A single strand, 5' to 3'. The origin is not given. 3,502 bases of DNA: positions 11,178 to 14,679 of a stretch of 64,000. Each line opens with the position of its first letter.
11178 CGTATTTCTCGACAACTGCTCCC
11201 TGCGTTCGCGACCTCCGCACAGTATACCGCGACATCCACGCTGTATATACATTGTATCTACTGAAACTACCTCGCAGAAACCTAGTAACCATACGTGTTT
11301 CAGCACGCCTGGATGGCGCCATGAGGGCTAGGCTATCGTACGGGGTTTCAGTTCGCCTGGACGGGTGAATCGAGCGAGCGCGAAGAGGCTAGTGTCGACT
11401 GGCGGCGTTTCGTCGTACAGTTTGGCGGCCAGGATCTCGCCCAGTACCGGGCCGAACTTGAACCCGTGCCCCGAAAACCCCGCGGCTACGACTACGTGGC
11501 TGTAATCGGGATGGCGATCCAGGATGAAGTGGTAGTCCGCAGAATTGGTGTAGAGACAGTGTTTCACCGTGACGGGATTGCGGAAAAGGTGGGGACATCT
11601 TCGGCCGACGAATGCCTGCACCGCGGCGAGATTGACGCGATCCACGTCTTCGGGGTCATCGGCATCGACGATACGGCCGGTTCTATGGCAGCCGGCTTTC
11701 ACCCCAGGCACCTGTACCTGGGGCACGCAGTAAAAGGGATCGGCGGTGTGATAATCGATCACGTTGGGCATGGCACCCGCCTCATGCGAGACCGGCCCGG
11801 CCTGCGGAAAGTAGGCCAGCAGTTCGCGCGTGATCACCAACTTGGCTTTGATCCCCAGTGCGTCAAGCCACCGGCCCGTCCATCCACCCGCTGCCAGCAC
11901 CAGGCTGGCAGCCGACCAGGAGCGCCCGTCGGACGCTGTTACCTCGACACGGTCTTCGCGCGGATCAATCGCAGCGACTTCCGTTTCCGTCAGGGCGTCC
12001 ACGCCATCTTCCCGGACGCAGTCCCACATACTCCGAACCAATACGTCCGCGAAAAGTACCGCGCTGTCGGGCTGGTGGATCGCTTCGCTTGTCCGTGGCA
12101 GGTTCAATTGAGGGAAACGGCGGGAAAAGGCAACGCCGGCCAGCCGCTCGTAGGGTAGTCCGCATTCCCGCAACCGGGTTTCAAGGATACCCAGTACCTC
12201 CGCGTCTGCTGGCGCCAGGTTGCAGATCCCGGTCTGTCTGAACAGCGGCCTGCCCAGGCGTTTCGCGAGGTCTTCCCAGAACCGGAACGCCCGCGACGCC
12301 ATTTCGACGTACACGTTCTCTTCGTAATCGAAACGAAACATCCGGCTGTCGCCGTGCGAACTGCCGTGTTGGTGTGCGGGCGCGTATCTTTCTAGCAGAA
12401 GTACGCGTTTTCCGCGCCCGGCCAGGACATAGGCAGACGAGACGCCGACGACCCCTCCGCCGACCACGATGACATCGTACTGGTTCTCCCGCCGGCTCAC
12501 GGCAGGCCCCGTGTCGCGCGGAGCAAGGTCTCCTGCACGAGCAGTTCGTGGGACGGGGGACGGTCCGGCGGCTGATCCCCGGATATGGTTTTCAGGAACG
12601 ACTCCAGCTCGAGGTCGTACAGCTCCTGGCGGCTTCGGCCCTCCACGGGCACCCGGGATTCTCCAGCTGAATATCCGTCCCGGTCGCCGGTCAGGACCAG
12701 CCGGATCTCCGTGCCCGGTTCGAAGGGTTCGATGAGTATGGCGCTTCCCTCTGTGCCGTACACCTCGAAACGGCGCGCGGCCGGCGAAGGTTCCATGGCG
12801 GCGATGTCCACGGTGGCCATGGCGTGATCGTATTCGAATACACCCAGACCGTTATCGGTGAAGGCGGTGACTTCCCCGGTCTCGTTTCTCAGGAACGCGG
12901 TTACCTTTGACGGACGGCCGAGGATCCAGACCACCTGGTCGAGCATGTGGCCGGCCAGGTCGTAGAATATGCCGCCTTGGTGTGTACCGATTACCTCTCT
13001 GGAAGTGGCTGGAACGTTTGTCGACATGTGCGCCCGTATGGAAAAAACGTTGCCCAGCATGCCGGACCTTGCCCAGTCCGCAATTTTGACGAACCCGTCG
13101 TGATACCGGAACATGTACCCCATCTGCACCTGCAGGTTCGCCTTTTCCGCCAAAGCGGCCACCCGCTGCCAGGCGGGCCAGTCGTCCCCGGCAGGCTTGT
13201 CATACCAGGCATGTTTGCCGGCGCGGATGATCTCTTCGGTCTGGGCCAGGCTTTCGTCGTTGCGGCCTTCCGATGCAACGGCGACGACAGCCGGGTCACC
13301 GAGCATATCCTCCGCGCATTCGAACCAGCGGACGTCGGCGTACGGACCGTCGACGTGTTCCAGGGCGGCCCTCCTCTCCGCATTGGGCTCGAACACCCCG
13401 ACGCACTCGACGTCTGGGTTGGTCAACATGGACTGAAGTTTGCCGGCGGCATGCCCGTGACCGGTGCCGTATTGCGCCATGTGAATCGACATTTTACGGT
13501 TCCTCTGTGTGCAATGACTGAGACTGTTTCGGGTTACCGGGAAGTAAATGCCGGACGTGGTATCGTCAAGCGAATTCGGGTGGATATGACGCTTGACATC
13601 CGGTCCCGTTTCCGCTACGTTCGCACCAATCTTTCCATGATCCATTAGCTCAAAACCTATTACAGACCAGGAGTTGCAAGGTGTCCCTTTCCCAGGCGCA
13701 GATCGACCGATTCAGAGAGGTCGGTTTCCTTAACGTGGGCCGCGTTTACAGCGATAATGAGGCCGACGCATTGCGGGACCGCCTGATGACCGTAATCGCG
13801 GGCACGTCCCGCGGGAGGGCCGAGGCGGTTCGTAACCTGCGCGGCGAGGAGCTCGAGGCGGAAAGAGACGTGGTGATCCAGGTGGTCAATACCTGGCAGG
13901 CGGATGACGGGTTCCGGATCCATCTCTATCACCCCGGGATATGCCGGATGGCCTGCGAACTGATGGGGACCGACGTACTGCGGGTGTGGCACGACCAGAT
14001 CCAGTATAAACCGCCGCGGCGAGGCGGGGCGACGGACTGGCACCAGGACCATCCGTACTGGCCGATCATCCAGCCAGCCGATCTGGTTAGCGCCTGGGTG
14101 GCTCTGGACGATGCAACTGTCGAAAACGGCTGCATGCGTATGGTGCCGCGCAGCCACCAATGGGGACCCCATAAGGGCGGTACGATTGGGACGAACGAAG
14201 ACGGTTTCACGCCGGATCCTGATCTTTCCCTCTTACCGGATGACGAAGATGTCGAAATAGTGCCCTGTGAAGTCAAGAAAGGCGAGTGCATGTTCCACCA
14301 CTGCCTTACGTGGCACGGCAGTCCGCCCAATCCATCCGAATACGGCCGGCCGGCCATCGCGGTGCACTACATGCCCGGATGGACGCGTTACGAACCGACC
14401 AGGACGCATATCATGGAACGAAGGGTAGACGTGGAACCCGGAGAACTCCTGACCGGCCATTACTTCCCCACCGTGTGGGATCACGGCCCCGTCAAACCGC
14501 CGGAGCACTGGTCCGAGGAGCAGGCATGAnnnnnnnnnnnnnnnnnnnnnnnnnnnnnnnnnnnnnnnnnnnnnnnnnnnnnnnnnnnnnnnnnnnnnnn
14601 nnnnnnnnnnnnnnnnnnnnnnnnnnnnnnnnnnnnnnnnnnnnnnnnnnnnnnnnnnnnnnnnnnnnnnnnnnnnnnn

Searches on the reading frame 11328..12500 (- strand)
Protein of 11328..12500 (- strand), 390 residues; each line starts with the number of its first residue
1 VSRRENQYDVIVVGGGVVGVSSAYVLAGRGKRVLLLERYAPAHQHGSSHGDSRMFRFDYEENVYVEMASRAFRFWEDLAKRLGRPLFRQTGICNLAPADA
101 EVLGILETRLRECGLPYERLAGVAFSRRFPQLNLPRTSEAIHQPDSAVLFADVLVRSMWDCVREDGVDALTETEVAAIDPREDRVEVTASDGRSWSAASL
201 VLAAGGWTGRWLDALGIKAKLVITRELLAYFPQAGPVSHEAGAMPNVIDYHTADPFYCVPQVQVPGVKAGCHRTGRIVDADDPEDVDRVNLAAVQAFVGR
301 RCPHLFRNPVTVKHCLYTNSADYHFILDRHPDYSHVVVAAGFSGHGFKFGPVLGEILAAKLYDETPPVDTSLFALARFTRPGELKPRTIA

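Call 47: search_protein_families(library=pfam, proteins=[window:11328-12500:-], max_evalue=0.00001)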
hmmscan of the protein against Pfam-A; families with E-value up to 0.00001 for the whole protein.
window:11328-12500:- (390 aa): 6 families
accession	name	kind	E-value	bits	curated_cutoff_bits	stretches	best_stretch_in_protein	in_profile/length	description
PF01266.30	DAO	-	3.5e-50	172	27.9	1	9-359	1-352/353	FAD dependent oxidoreductase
PF07992.20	Pyr_redox_2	-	6.1e-10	39.4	26.1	0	7-38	142-173/291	Pyridine nucleotide-disulphide oxidoreductase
PF01494.25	FAD_binding_3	-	1e-07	32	22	1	8-50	2-44/349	FAD binding domain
PF03486.20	HI0933_like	-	1.7e-07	31.4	50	0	9-39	2-32/244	HI0933-like protein Rossmann domain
PF00070.33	Pyr_redox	-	1.1e-06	29.5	22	0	10-38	2-30/82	Pyridine nucleotide-disulphide oxidoreductase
PF13450.12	NAD_binding_8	-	8e-06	26.5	21.9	0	12-77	1-67/68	NAD(P)-binding Rossmann-like domain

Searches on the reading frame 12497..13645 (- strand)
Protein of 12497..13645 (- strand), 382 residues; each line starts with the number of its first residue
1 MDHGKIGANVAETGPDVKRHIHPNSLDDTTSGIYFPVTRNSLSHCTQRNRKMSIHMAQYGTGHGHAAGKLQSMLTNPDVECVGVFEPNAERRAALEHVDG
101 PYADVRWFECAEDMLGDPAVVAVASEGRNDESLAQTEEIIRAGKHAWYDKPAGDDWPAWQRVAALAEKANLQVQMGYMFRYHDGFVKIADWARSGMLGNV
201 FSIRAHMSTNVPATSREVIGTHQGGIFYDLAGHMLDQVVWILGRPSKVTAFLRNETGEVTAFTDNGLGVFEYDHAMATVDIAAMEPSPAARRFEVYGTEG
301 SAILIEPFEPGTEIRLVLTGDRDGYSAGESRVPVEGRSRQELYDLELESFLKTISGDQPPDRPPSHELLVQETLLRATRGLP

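Call 47: search_protein_families(library=pfam, proteins=[window:12497-13645:-], max_evalue=0.00001)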
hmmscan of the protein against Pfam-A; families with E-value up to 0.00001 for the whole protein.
window:12497-13645:- (382 aa): 3 families
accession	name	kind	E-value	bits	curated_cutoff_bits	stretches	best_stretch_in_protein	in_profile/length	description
PF22725.1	GFO_IDH_MocA_C3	-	2.9e-20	73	27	1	185-302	1-123/124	GFO/IDH/MocA C-terminal domain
PF02894.22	GFO_IDH_MocA_C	-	2.9e-16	60.4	22.9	1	194-374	6-203/218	Oxidoreductase family, C-terminal alpha/beta domain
PF01408.29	GFO_IDH_MocA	-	1.3e-07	32.8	24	1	60-177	7-120/120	Oxidoreductase family, NAD-binding Rossmann fold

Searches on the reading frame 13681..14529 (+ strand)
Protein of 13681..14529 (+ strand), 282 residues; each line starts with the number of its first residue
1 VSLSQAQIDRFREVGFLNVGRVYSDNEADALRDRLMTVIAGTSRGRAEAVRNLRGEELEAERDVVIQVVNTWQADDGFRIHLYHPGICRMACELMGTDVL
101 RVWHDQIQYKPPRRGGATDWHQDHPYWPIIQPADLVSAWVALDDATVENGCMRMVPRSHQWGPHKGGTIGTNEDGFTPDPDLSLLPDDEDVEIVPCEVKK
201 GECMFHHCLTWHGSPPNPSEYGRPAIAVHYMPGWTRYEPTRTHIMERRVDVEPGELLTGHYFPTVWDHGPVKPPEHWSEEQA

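Call 47: search_protein_families(library=pfam, proteins=[window:13681-14529:+], max_evalue=0.00001)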
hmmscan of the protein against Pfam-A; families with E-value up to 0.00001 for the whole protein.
window:13681-14529:+ (282 aa): 1 family
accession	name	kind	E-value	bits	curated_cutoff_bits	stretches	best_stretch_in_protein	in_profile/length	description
PF05721.19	PhyH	-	5.4e-41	141.7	22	1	11-224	1-212/213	Phytanoyl-CoA dioxygenase (PhyH)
